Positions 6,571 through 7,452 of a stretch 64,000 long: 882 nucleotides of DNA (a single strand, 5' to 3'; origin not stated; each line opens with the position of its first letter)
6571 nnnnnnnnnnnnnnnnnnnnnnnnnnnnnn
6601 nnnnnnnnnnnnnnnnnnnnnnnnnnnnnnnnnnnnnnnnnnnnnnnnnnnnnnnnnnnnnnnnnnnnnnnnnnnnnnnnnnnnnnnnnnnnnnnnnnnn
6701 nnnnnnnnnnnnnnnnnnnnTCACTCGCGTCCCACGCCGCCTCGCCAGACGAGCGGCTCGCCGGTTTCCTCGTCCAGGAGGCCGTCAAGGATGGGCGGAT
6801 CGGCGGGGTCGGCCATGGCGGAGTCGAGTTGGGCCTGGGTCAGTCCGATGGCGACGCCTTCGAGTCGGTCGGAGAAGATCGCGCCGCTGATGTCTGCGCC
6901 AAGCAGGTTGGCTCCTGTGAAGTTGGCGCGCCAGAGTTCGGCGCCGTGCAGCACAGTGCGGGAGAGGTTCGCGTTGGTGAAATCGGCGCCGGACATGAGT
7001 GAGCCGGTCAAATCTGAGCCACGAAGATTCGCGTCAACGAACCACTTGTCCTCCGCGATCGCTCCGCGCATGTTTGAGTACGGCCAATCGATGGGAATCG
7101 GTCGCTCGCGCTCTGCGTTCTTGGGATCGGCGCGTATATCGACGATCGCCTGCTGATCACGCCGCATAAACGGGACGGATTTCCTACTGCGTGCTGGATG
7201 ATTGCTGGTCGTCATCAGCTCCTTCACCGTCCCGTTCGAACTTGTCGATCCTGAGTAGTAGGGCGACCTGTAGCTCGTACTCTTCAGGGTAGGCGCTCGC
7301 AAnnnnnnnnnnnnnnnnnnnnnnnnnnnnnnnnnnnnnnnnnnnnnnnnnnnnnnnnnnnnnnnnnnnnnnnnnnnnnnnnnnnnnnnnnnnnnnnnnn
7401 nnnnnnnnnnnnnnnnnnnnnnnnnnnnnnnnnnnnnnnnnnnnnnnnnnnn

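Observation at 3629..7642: Pentapeptide-repeat protein translationally coupled to a solo MmeI-family Type IIL R-M enzyme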

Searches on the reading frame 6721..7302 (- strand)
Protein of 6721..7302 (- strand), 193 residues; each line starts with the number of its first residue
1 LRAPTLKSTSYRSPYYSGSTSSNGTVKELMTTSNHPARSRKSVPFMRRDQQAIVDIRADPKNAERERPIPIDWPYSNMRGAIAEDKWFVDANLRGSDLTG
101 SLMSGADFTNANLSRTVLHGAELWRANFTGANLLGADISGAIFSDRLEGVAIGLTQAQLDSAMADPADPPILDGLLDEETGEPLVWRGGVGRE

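Call 5: search_protein_families(library=pfam, proteins=[window:6721-7215:-], max_evalue=0.1)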
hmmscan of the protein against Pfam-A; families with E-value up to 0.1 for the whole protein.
window:6721-7215:- (164 aa): 3 families
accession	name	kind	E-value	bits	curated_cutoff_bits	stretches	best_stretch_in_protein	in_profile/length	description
PF00805.28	Pentapeptide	-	1.4e-21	76.1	20.2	2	77-116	1-40/40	Pentapeptide repeats (8 copies)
PF13576.12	Pentapeptide_3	-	6e-07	30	27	1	61-97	9-47/48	Pentapeptide repeats (9 copies)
PF13599.13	Pentapeptide_4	-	0.0006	20.3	38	1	59-104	18-63/78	Pentapeptide repeat region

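Call 6: search_protein_families(library=ncbifam, proteins=[window:6721-7215:-], max_evalue=0.1)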
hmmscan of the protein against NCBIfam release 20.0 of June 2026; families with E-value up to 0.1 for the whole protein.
window:6721-7215:- (164 aa): 15 families
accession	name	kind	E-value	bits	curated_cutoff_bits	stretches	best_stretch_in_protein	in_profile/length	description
NF052603.1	penta_Alr5209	equivalog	1.2e-11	44.7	125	1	60-139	21-94/113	Alr5209 family pentapeptide repeat protein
NF047416.1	penta_HetL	equivalog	7.9e-10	38.6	260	1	43-135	34-120/218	heterocyst differentiation pentapeptide repeat protein HetL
NF011744.0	PRK15197.1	equivalog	4.1e-08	32.7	274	1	42-133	174-266/291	SPI-2 type III secretion system effector PipB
NF011743.0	PRK15196.1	equivalog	1.5e-07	30.7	354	1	49-116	179-286/350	type III secretion system effector PipB2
NF000349.1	mfpA_AE000516.2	equivalog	1.7e-05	24.7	360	1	62-121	97-156/183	pentapeptide repeat protein MfpA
NF033375.2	penta_rpt_QnrE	exception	9.9e-05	22.4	480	1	75-115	117-157/214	QnrE family quinolone resistance pentapeptide repeat protein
NF000420.1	penta_rpt_QnrB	exception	0.00011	22.3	460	1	74-115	116-157/214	QnrB family quinolone resistance pentapeptide repeat protein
NF033086.2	penta_rpt_Qnr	equivalog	0.00011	22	240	1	72-115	111-154/211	Qnr family pentapeptide repeat protein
NF038182.1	penta_rpt_SmQnr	exception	0.00012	22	460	1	67-121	110-165/215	SmQnr family pentapeptide repeat protein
NF000071.4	penta_rpt_QnrA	exception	0.0006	19.6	450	1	70-115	115-160/218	QnrA family quinolone resistance pentapeptide repeat protein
NF000056.3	penta_rpt_QnrS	exception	0.0053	16.4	460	1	69-141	114-190/218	QnrS family quinolone resistance pentapeptide repeat protein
NF000421.1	penta_rpt_QnrVC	exception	0.019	14.9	460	1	54-114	43-104/218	QnrVC family quinolone resistance pentapeptide repeat protein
NF012151.0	penta_rpt_QnrAS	exception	0.026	14.6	490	1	59-115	104-160/218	QnrAS family quinolone resistance pentapeptide repeat protein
NF000139.2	penta_rpt_QnrD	exception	0.026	14.5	425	1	71-113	113-155/214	QnrD family quinolone resistance pentapeptide repeat protein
NF012152.0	penta_rpt_QnrC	exception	0.068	13.1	500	1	58-106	58-106/221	QnrC family quinolone resistance pentapeptide repeat protein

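Call 7: search_protein_families(library=padloc, proteins=[window:6721-7215:-], max_evalue=0.1)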
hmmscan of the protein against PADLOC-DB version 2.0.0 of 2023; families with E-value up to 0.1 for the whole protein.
window:6721-7215:- (164 aa): 0 families

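Call 8: find_homologous_proteins(query=window:6721-7302:-, max_evalue=0.001)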
Query window:6721-7302:- (193 aa): 190 proteins with E <= 0.001 among 514 candidates; the best 120 are listed.
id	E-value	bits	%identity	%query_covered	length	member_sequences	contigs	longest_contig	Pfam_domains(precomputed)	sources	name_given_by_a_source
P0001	3.7e-87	309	95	77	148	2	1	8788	PF13576.13,PF00805.29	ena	-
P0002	4.2e-79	283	88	77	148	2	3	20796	PF00805.29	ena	-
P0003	1.9e-66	242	71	85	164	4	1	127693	PF13576.13,PF00805.29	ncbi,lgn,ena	-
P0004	8.4e-63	230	66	85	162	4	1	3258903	PF13576.13,PF13599.14,PF00805.29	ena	-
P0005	1.0e-60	223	66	85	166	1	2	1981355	PF13576.13,PF00805.29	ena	-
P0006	4.8e-57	211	67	81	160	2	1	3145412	PF00805.29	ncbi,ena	-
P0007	1.8e-53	199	63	85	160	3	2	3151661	PF13576.13,PF00805.29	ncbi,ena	-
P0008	3.9e-50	188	59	85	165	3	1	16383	PF00805.29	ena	-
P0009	2.3e-47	179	78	58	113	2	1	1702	PF13576.13,PF00805.29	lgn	-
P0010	8.7e-22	96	43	59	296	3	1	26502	PF13576.13,PF13599.14,PF00805.29,PF25296.2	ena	-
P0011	7.0e-21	93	38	59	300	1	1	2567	PF13576.13,PF13599.14,PF00805.29,PF25296.2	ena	-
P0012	1.0e-20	92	47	59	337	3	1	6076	PF13576.13,PF13599.14,PF00805.29,PF25296.2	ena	-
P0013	4.0e-20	90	42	60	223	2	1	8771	PF13576.13,PF13599.14,PF00805.29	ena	-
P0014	1.5e-19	89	31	80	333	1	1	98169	PF13576.13,PF13599.14,PF00805.29,PF25296.2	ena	-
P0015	9.5e-19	86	46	59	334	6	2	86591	PF13599.14,PF00805.29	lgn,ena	-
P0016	3.7e-18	84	48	58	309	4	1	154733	PF13599.14,PF00805.29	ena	-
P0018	1.1e-17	83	53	48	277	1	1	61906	PF00805.29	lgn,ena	-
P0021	9.3e-17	80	34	74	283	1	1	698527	PF13599.14,PF00805.29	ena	-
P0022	1.2e-16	79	43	59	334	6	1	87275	PF13576.13,PF13599.14,PF00805.29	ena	-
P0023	3.0e-16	78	45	61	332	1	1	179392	PF13599.14,PF00805.29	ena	-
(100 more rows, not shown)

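Call 10: find_encoding_contigs(protein=P0004, flank=8000, max_places=3)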
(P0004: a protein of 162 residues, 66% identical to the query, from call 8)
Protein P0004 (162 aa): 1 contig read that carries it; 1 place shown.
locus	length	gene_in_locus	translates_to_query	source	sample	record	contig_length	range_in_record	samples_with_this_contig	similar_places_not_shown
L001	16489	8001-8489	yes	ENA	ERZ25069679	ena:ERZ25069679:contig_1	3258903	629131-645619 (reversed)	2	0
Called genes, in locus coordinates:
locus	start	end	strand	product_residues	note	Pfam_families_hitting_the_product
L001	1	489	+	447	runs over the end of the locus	PF01555:N6_N4_Mtase, PF01844:HNH (weak)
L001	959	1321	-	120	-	PF05942:PaREP1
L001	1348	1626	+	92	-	-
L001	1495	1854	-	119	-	PF05942:PaREP1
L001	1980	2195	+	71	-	-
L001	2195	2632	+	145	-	PF01850:PIN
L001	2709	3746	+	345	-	PF00561:Abhydrolase_1, PF12146:Hydrolase_4, PF12697:Abhydrolase_6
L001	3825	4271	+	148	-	PF12867:DinB_2 (faint)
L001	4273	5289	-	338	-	PF12796:Ank_2, PF13857:Ank_5, PF00023:Ank (weak), PF12796:Ank_2, PF13857:Ank_5, PF12796:Ank_2, PF13637:Ank_4, PF13857:Ank_5, +7 more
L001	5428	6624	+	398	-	PF01266:DAO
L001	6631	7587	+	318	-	PF02558:ApbA, PF08546:ApbA_C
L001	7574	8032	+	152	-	-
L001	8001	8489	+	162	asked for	PF00805:Pentapeptide (weak), PF13599:Pentapeptide_4 (faint), PF13576:Pentapeptide_3 (faint), PF00805:Pentapeptide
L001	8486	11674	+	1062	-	PF02384:N6_Mtase, PF20473:MmeI_Mtase (faint), PF18135:Type_ISP_C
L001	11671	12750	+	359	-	PF13576:Pentapeptide_3 (faint), PF13599:Pentapeptide_4, PF00805:Pentapeptide, PF13599:Pentapeptide_4, PF00805:Pentapeptide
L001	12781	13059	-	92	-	-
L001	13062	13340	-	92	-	-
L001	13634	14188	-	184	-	PF03167:UDG (weak)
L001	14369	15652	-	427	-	PF02515:CoA_transf_3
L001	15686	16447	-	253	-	PF05685:Uma2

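Call 11: find_encoding_contigs(protein=P0003, flank=8000, max_places=3)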
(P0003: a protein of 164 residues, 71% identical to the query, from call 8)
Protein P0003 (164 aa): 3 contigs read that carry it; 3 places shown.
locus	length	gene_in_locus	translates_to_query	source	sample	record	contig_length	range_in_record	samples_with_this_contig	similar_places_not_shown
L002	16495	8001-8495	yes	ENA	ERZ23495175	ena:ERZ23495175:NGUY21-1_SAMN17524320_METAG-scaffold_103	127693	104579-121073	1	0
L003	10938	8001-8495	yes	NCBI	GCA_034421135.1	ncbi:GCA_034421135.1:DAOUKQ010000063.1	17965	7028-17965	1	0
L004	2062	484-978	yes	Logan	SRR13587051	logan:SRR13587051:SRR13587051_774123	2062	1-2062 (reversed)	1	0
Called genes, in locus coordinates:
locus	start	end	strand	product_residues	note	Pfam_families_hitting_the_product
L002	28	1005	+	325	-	PF00296:Bac_luciferase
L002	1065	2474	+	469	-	PF01555:N6_N4_Mtase, PF01844:HNH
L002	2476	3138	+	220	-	-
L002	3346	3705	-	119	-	PF05942:PaREP1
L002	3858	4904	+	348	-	PF12146:Hydrolase_4, PF00561:Abhydrolase_1, PF12697:Abhydrolase_6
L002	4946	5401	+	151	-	PF12867:DinB_2 (faint)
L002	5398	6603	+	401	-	PF01266:DAO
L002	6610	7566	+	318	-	PF02558:ApbA, PF08546:ApbA_C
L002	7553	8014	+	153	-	-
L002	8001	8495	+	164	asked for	PF00805:Pentapeptide, PF13576:Pentapeptide_3 (faint), PF00805:Pentapeptide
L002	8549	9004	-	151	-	PF01850:PIN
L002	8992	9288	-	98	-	-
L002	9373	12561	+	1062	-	PF02384:N6_Mtase, PF20473:MmeI_Mtase (weak), PF07669:Eco57I (weak), PF18135:Type_ISP_C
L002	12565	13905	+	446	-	PF13599:Pentapeptide_4 (weak), PF00805:Pentapeptide (weak), PF13576:Pentapeptide_3 (weak), PF00805:Pentapeptide, PF13599:Pentapeptide_4 (weak), PF00805:Pentapeptide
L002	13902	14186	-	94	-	-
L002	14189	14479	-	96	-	-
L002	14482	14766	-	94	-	PF01381:HTH_3 (faint)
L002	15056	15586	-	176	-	PF03167:UDG (weak)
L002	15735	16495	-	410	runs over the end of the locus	PF02515:CoA_transf_3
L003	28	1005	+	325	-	PF00296:Bac_luciferase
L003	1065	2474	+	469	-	PF01555:N6_N4_Mtase, PF01844:HNH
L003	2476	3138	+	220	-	-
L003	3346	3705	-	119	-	PF05942:PaREP1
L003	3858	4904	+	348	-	PF12146:Hydrolase_4, PF00561:Abhydrolase_1, PF12697:Abhydrolase_6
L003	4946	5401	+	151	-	PF12867:DinB_2 (faint)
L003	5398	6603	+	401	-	PF01266:DAO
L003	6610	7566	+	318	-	PF02558:ApbA, PF08546:ApbA_C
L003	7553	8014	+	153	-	-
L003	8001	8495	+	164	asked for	PF00805:Pentapeptide, PF13576:Pentapeptide_3 (faint), PF00805:Pentapeptide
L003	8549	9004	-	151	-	PF01850:PIN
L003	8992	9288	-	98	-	-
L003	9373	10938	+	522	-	?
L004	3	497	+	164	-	?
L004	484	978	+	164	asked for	PF00805:Pentapeptide, PF13576:Pentapeptide_3 (faint), PF00805:Pentapeptide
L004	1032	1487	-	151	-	PF01850:PIN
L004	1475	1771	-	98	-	-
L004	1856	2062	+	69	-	?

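Call 12: find_encoding_contigs(protein=P0006, flank=8000, max_places=3)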
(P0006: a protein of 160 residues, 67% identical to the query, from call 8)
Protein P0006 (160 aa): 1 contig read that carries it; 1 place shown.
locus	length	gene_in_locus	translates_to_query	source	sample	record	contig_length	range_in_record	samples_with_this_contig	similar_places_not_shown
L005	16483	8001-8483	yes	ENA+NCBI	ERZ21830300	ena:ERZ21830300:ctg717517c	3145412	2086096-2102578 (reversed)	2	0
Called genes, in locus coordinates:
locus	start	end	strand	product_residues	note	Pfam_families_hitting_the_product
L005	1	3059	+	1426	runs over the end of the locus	PF00041:fn3 (faint), PF25059:FN3_DSCAM-DSCAML_C (faint)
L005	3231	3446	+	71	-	-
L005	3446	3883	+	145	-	-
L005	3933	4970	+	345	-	PF12146:Hydrolase_4, PF00561:Abhydrolase_1, PF12697:Abhydrolase_6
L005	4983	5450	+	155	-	PF12867:DinB_2 (faint)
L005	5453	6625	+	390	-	PF01266:DAO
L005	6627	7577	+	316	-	PF02558:ApbA, PF08546:ApbA_C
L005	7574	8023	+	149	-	-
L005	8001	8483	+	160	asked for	PF00805:Pentapeptide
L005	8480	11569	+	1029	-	PF02384:N6_Mtase, PF20473:MmeI_Mtase (weak), PF18135:Type_ISP_C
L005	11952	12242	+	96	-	PF01541:GIY-YIG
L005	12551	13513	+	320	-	PF13599:Pentapeptide_4 (weak), PF00805:Pentapeptide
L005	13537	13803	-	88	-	-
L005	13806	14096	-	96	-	-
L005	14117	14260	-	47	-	-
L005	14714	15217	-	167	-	PF03167:UDG (weak)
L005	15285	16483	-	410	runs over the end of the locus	PF02515:CoA_transf_3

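Call 19: find_encoding_contigs(protein=P0016, flank=7000, max_places=2)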
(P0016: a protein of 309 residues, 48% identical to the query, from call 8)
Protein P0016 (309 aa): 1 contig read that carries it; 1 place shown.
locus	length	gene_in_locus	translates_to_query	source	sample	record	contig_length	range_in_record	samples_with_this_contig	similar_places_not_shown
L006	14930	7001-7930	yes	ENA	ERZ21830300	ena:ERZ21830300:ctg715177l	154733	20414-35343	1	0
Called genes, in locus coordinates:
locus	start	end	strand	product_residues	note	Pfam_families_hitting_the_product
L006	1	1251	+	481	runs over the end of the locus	PF01565:FAD_binding_4, PF02913:FAD-oxidase_C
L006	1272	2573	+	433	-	PF01565:FAD_binding_4, PF02913:FAD-oxidase_C (weak)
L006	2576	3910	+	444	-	PF13187:Fer4_9 (faint), PF00037:Fer4 (faint), PF12797:Fer4_2 (faint), PF12800:Fer4_4 (faint), PF12838:Fer4_7, PF13183:Fer4_8, PF13534:Fer4_17, PF02754:CCG, +3 more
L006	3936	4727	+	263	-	PF00106:adh_short, PF08659:KR, PF13561:adh_short_C2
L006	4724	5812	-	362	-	PF01264:Chorismate_synt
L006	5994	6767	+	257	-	PF05685:Uma2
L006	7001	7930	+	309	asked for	PF13599:Pentapeptide_4 (faint), PF00805:Pentapeptide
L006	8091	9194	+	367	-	PF13599:Pentapeptide_4 (faint), PF00805:Pentapeptide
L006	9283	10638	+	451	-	PF05977:MFS_3, PF07690:MFS_1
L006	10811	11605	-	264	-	PF24777:DUF7700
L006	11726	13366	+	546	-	PF01268:FTHFS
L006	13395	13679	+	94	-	-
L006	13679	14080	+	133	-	PF01850:PIN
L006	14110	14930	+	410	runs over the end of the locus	PF03453:MoeA_N, PF00994:MoCF_biosynth, PF03454:MoeA_C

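Call 20: find_encoding_contigs(protein=P0021, flank=7000, max_places=2)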
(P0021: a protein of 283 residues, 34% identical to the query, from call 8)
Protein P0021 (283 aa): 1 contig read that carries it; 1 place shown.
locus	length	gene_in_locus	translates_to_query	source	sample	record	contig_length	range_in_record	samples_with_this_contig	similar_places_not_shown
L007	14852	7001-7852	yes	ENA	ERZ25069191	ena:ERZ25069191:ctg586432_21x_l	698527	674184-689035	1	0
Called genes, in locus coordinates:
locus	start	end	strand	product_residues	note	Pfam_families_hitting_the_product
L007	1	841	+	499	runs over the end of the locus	PF03136:Pup_ligase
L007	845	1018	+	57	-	-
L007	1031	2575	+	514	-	PF03136:Pup_ligase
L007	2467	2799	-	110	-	PF00665:rve, PF13683:rve_3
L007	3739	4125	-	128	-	PF01850:PIN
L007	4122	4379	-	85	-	PF07704:PSK_trans_fac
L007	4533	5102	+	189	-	PF28009:SCO5918 (weak), PF15919:HicB_lk_antitox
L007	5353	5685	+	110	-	PF05973:Gp49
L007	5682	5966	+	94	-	PF13560:HTH_31, PF12844:HTH_19 (weak), PF01381:HTH_3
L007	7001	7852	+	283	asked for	PF13599:Pentapeptide_4 (faint), PF00805:Pentapeptide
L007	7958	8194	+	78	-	-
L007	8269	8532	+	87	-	PF02452:PemK_toxin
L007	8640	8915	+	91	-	-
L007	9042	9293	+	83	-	-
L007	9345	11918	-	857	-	PF02463:SMC_N, PF13304:AAA_21 (weak)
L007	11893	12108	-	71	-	PF13476:AAA_23 (weak)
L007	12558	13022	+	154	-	PF07977:FabA, PF22818:ApeI-like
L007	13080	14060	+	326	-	PF00389:2-Hacid_dh, PF02826:2-Hacid_dh_C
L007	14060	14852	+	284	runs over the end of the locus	PF00702:Hydrolase, PF13344:Hydrolase_6, PF13419:HAD_2 (faint), PF13242:Hydrolase_like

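Call 21: find_encoding_contigs(protein=P0023, flank=7000, max_places=2)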
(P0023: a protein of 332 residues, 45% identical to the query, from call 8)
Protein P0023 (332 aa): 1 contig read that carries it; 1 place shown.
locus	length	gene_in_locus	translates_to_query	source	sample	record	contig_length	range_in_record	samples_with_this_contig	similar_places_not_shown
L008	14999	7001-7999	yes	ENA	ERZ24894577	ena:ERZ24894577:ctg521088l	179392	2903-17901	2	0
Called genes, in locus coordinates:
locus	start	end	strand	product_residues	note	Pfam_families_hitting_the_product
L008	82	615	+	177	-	PF04542:Sigma70_r2, PF07638:Sigma70_ECF (weak), PF08281:Sigma70_r4_2, PF04545:Sigma70_r4 (weak)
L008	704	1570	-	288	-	PF02775:TPP_enzyme_C, PF12367:PFO_beta_C (weak)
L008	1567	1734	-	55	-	-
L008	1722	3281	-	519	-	PF01558:POR, PF01855:POR_N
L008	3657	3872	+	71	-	-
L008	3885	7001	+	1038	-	PF02384:N6_Mtase, PF07669:Eco57I (weak), PF18135:Type_ISP_C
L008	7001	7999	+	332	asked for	PF13599:Pentapeptide_4 (faint), PF00805:Pentapeptide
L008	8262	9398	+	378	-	PF00285:Citrate_synt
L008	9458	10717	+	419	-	PF02636:Methyltransf_28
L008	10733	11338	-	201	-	PF27154:ORF11_beta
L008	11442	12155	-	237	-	PF00702:Hydrolase, PF13419:HAD_2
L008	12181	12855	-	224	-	PF00834:Ribul_P_3_epim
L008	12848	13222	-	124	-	-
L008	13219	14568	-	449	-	PF00206:Lyase_1, PF14698:ASL_C2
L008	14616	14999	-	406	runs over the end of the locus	PF00764:Arginosuc_synth, PF20979:Arginosuc_syn_C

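Call 22: find_encoding_contigs(protein=P0014, flank=7000, max_places=2)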
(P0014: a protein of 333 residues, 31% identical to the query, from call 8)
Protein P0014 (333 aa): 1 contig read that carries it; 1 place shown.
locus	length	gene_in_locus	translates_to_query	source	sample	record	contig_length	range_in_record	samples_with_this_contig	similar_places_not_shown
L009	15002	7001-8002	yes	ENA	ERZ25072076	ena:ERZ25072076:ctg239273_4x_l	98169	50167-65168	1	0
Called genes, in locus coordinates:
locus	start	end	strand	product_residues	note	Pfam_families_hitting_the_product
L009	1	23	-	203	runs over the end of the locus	-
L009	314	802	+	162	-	PF00565:SNase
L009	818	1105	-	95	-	-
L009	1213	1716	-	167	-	-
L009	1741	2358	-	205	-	-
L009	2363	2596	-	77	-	-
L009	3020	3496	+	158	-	-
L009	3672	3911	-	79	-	PF20605:Antitox_RHH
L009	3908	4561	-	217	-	PF01656:CbiA, PF09140:MipZ, PF10609:ParA (weak), PF13614:AAA_31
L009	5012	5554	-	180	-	-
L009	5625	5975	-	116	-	PF13358:DDE_3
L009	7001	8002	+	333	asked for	PF00805:Pentapeptide, PF13576:Pentapeptide_3 (faint), PF25296:Decapeptide (faint), PF00805:Pentapeptide (weak), PF13599:Pentapeptide_4, PF00805:Pentapeptide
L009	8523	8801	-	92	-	-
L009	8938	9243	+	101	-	-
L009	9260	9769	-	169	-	-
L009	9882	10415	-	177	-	PF01724:DUF29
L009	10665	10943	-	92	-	-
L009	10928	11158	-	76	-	-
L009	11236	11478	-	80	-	-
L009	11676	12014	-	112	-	-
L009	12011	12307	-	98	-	-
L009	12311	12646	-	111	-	-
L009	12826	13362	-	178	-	-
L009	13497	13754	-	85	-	-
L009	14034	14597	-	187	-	-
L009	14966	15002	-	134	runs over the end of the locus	-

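Call 46: find_related_loci(query=A2, collection=metagenome_contigs, flank=6000)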
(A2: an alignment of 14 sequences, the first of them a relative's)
Query A2 (332 aa) in metagenome_contigs; peptide patterns used: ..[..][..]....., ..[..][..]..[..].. (x = any residue, [..] = any of these).
600 stretches matched a pattern (row limit reached: there are more); 350 encode a relative of the query (tblastn E <= 1e-3); the best 80 are kept; 80 distinct loci.
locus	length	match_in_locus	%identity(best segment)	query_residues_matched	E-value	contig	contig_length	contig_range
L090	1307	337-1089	41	30-325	4e-56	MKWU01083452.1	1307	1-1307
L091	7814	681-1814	31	11-321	1e-38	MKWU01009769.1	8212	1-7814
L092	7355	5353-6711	38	12-329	7e-38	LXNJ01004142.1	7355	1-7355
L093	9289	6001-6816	34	16-303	4e-31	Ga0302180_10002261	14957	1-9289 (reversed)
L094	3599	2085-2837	37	54-302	6e-31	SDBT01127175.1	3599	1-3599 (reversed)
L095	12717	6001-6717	37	57-303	4e-30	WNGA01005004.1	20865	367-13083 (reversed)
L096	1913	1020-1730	35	31-274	7e-30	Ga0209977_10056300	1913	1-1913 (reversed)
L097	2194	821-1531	35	31-274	8e-30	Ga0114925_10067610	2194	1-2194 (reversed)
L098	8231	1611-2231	40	77-302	3e-29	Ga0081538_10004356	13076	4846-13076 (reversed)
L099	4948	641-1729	34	46-303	2e-29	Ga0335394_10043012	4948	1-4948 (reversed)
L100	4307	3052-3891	34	19-297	5e-29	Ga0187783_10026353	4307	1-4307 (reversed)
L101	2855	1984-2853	33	12-296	3e-29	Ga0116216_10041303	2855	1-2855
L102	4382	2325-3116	36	69-331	3e-28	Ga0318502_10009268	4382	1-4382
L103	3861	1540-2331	36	69-331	3e-28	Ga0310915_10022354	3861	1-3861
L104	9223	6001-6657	35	69-305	2e-28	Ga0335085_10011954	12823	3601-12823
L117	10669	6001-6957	33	7-302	2e-26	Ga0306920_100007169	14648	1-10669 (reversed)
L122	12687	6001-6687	36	72-303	3e-26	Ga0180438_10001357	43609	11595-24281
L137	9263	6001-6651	37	72-278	5e-25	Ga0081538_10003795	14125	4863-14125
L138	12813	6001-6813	32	71-323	4e-25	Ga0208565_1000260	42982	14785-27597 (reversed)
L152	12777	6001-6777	36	54-314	3e-24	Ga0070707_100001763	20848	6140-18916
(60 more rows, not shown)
